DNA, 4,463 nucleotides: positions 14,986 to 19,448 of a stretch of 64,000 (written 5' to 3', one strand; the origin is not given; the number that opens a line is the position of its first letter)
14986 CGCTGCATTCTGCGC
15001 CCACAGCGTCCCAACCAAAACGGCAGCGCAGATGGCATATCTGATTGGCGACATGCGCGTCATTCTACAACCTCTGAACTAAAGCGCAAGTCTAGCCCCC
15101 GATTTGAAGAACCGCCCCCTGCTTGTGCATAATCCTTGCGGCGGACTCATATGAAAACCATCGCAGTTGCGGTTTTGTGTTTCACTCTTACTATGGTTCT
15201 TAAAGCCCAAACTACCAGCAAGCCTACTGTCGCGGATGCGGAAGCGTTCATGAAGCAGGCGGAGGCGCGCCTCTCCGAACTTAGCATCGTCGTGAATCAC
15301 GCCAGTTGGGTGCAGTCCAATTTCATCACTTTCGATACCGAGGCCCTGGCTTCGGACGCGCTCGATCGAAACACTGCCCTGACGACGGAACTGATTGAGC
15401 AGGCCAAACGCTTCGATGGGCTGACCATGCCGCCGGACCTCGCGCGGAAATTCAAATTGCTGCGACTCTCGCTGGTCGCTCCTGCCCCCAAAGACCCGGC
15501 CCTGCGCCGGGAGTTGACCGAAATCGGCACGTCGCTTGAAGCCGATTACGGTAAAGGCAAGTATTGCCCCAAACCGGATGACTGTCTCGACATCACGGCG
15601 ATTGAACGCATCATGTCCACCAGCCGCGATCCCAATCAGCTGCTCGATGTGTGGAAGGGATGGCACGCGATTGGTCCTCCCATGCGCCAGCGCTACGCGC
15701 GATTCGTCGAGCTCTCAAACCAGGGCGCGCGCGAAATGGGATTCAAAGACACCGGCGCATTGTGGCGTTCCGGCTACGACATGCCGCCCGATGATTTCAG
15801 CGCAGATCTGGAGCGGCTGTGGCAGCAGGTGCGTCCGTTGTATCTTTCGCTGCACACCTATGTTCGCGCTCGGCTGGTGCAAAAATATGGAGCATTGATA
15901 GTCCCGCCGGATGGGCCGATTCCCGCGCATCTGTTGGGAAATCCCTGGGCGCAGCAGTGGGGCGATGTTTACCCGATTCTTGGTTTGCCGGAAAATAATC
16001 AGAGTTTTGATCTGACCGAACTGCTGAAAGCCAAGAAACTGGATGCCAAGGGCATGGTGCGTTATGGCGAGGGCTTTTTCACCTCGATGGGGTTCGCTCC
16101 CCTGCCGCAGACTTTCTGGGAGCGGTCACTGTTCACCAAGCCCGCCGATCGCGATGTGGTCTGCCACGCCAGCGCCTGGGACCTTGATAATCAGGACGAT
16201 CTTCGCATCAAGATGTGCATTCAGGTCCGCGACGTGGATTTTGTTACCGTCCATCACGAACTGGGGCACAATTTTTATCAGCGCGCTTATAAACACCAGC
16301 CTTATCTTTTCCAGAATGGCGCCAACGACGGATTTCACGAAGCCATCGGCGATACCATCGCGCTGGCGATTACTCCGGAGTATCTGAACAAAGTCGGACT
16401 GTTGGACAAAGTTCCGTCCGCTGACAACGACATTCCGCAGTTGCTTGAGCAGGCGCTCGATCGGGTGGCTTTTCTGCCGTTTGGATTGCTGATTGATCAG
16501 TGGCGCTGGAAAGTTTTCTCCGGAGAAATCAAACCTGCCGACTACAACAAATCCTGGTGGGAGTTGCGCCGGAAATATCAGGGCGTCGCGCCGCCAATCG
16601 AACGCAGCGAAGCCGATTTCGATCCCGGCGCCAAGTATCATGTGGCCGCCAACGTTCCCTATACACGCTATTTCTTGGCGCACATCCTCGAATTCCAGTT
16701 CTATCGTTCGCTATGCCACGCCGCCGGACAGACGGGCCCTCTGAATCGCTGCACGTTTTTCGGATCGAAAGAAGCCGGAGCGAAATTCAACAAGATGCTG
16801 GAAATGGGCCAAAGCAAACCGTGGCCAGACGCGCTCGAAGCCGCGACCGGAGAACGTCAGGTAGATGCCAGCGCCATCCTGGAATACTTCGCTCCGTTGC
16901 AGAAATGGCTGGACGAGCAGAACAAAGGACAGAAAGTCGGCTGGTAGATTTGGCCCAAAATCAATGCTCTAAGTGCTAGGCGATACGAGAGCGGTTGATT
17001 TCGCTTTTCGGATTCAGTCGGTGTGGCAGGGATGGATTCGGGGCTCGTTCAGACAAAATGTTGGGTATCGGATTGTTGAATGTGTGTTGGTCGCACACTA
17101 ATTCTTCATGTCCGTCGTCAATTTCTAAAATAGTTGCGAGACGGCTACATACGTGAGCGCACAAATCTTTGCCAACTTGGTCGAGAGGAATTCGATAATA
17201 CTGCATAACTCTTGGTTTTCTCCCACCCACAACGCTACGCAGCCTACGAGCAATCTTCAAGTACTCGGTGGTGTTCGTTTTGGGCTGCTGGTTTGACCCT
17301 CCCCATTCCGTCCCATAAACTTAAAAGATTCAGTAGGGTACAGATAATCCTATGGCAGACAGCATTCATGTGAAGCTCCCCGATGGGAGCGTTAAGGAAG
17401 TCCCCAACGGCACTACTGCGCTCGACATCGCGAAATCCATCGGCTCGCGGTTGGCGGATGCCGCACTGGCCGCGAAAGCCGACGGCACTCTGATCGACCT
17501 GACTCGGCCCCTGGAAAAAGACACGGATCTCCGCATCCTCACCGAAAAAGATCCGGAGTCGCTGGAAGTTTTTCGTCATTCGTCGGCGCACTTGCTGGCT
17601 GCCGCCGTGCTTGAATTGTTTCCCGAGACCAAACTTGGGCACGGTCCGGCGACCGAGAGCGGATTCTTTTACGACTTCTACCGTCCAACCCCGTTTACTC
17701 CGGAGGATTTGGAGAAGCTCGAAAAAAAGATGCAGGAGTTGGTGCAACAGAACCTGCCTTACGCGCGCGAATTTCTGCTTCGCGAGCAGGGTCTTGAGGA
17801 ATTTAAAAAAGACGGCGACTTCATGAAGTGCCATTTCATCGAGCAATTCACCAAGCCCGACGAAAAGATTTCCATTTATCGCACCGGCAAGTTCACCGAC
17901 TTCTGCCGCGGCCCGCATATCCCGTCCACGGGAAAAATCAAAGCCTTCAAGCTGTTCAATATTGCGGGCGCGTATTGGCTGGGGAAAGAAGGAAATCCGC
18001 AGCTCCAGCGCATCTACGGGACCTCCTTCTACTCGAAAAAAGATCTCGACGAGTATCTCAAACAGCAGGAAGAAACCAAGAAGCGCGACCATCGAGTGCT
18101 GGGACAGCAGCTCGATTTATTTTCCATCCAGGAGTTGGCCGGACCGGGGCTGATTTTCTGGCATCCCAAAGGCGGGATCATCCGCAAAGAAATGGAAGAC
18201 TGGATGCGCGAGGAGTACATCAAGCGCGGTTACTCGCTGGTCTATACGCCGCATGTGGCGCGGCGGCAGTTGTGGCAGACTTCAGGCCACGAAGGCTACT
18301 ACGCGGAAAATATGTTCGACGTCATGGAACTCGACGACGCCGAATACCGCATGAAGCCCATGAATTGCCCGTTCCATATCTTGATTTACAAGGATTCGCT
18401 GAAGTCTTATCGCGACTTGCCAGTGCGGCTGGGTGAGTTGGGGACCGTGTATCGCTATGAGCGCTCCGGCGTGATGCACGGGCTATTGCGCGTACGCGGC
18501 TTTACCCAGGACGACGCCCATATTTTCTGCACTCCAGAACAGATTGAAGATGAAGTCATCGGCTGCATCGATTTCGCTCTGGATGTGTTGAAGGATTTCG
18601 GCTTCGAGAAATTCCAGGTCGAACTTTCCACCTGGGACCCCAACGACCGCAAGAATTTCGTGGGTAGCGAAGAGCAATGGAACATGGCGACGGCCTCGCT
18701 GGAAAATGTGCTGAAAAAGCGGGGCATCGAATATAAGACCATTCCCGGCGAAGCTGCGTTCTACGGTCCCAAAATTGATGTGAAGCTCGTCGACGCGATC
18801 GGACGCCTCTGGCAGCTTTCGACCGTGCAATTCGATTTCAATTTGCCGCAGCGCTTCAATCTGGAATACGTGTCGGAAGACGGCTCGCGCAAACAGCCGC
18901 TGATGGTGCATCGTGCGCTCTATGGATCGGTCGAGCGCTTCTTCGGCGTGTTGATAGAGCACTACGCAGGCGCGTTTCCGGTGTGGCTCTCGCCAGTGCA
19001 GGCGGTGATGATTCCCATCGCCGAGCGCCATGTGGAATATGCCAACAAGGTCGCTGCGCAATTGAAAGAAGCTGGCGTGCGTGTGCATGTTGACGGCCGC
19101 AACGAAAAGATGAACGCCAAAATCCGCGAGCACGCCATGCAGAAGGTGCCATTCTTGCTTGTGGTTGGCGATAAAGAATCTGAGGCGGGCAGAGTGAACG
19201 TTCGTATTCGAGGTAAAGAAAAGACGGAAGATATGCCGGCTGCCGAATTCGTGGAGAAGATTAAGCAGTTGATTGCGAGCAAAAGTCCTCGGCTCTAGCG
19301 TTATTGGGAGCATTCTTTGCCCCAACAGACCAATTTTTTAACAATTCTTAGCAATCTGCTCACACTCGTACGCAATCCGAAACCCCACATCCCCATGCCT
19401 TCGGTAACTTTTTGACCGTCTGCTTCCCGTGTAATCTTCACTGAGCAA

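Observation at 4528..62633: Superfamily of heptamer-periodic short tandem arrays, mostly paired as hairpins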

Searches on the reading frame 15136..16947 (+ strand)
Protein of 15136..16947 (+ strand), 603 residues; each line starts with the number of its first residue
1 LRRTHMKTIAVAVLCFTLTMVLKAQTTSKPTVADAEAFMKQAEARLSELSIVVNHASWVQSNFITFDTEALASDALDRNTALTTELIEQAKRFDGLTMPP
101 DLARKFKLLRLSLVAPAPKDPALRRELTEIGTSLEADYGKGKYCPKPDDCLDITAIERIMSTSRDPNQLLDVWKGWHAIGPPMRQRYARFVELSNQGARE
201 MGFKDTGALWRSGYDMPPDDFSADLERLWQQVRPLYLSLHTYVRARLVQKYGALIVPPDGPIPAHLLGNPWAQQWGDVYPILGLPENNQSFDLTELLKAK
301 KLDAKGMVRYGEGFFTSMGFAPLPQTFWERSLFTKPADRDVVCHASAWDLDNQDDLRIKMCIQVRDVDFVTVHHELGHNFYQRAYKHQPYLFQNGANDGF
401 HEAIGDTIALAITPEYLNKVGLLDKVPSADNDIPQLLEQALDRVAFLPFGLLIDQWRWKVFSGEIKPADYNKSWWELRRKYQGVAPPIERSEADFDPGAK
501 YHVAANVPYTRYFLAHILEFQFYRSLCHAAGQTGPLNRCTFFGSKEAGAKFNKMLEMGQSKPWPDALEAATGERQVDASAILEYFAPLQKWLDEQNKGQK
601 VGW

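Call 58: search_protein_families(library=pfam, proteins=[window:15136-16947:+])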
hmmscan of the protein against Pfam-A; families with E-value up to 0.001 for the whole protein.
window:15136-16947:+ (603 aa): 1 family
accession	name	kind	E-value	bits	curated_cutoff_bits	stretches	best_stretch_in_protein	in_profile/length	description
PF01401.24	Peptidase_M2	-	1.7e-228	760.4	23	1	32-603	4-581/581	Angiotensin-converting enzyme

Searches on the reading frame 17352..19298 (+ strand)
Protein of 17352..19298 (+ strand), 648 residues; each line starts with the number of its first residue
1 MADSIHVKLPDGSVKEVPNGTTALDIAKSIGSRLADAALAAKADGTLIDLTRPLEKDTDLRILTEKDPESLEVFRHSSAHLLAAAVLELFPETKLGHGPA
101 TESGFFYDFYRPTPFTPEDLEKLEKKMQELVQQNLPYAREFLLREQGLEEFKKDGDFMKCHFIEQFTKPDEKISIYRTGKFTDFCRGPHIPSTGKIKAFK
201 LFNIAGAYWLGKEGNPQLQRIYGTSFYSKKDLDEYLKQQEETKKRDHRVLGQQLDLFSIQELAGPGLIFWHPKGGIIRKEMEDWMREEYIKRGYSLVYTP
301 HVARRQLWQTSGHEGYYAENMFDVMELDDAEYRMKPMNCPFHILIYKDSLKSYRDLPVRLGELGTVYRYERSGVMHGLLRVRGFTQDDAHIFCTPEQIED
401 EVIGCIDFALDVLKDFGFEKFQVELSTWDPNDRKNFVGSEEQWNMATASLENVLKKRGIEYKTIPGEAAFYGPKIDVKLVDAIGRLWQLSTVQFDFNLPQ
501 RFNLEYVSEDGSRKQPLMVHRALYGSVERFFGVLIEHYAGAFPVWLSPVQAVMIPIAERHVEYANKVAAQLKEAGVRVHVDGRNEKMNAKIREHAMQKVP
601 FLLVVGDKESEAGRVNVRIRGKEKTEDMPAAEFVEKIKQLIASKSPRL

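Call 58: search_protein_families(library=pfam, proteins=[window:17352-19298:+])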
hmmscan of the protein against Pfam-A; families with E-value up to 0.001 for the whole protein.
window:17352-19298:+ (648 aa): 4 families
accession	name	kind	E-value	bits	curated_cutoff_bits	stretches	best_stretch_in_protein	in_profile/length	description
PF00587.30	tRNA-synt_2b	-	1.9e-48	165.3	29.3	1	328-538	7-179/179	tRNA synthetase class II core domain (G, H, P, S and T)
PF03129.25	HGTP_anticodon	-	4.2e-25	88.2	21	1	550-639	1-93/94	Anticodon binding domain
PF02824.27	TGS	-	5.3e-15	55.6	22.2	1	5-64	1-60/60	TGS domain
PF07973.19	tRNA_SAD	-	1.9e-13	50.6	24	1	173-222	1-44/44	Threonyl and Alanyl tRNA synthetase second additional domain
